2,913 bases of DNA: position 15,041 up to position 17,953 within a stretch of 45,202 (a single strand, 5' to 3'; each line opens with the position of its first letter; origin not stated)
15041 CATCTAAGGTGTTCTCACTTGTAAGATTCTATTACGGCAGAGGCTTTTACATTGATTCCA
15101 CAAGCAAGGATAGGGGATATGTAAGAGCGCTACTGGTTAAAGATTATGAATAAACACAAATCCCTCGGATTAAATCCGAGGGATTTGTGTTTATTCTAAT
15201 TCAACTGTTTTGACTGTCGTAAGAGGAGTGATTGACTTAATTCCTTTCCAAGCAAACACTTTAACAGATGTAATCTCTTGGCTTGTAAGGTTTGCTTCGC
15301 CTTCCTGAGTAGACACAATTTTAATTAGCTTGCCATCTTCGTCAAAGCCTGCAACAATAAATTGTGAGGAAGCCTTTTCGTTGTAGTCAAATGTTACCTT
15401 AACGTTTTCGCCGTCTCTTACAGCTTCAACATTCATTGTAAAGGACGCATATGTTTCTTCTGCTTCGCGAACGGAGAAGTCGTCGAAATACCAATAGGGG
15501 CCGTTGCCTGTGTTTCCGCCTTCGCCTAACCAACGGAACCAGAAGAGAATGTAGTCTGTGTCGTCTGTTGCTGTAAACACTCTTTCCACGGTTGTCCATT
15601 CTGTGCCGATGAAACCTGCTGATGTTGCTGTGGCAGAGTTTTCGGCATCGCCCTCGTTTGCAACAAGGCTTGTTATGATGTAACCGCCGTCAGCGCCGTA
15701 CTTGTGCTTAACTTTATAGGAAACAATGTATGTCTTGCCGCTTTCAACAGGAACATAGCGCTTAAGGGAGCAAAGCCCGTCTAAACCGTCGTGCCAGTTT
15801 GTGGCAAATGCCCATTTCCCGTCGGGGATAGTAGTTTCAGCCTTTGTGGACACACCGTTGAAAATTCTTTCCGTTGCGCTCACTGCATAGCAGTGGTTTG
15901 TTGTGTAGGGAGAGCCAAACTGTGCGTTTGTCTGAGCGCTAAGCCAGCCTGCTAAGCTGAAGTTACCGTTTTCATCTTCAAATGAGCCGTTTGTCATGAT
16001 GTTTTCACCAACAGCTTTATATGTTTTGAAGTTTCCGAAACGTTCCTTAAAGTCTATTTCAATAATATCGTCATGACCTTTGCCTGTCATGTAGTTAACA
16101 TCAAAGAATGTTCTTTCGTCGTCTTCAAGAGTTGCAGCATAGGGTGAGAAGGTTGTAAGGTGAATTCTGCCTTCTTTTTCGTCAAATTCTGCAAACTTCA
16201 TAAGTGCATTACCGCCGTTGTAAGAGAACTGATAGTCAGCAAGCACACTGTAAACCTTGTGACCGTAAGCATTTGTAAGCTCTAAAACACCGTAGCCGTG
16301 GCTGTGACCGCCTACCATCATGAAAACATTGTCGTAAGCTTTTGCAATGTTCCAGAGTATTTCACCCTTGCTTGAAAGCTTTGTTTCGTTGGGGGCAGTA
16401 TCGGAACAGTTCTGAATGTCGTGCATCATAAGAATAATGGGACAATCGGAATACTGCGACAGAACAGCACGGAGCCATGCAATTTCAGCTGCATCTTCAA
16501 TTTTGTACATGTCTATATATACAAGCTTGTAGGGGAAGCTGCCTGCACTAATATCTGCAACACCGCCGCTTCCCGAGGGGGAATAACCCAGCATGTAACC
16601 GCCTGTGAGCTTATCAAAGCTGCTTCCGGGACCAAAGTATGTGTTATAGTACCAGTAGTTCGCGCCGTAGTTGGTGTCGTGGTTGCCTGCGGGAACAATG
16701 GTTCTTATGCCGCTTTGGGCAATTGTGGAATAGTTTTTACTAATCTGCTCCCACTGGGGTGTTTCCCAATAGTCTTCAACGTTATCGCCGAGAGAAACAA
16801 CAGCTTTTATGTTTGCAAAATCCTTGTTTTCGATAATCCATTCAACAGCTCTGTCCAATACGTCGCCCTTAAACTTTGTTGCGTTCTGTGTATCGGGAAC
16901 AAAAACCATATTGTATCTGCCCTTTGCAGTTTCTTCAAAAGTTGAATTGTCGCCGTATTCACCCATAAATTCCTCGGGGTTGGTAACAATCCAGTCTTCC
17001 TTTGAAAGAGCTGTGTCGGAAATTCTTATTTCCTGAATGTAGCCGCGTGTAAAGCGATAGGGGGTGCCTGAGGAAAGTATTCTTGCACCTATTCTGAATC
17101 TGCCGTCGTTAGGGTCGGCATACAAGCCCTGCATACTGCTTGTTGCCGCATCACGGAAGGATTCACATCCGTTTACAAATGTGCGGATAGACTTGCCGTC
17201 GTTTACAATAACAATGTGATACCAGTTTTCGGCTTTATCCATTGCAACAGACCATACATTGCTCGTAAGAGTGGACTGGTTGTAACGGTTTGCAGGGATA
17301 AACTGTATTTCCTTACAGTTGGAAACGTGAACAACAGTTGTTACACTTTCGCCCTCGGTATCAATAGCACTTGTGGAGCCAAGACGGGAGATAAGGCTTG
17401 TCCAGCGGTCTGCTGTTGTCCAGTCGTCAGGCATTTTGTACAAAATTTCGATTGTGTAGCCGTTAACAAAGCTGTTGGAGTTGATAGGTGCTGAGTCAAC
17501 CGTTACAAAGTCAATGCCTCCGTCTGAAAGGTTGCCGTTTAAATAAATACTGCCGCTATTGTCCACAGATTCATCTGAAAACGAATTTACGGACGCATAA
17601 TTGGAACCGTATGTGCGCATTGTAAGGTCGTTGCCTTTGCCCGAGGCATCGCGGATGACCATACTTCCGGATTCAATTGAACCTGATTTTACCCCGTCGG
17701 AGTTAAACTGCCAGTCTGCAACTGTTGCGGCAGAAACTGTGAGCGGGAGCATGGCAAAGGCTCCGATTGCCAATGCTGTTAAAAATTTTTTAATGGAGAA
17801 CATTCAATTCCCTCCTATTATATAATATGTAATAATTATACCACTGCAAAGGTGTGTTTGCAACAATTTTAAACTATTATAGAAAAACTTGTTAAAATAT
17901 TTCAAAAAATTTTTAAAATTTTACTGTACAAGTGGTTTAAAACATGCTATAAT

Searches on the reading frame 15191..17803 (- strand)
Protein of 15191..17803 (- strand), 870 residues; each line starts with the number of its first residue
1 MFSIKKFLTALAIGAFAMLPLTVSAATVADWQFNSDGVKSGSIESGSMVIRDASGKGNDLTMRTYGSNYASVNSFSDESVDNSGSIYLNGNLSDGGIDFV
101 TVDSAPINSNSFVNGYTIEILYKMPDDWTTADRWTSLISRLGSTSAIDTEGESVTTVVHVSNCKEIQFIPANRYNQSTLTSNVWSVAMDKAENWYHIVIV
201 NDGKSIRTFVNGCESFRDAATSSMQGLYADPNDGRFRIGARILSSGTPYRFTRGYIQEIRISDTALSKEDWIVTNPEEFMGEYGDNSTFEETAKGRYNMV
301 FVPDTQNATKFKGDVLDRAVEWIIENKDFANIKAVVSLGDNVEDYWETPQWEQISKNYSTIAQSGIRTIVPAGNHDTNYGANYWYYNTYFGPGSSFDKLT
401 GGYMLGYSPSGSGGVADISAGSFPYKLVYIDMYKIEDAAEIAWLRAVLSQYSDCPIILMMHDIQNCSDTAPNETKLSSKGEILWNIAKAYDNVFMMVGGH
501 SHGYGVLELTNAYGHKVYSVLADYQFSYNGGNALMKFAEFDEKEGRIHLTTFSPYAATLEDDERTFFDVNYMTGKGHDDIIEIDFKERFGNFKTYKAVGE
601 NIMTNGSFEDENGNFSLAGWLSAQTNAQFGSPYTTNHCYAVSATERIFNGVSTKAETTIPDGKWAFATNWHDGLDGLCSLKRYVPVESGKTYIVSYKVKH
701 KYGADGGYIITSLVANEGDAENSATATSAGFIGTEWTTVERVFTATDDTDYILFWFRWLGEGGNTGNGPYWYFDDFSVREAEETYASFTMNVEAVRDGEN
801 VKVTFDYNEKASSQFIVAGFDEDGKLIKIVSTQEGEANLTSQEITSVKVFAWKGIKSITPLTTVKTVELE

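Call 72: search_protein_families(library=pfam, proteins=[window:15191-17803:-])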
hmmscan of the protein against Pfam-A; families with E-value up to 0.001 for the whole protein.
window:15191-17803:- (870 aa): 2 families
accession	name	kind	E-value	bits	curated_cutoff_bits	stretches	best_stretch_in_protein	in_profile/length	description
PF13385.13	Laminin_G_3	-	4.2e-11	43.6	27.6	1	113-269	16-148/151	Concanavalin A-like lectin/glucanases superfamily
PF02018.23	CBM_4_9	-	4e-06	27.7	25.9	1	684-750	57-123/136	Carbohydrate binding domain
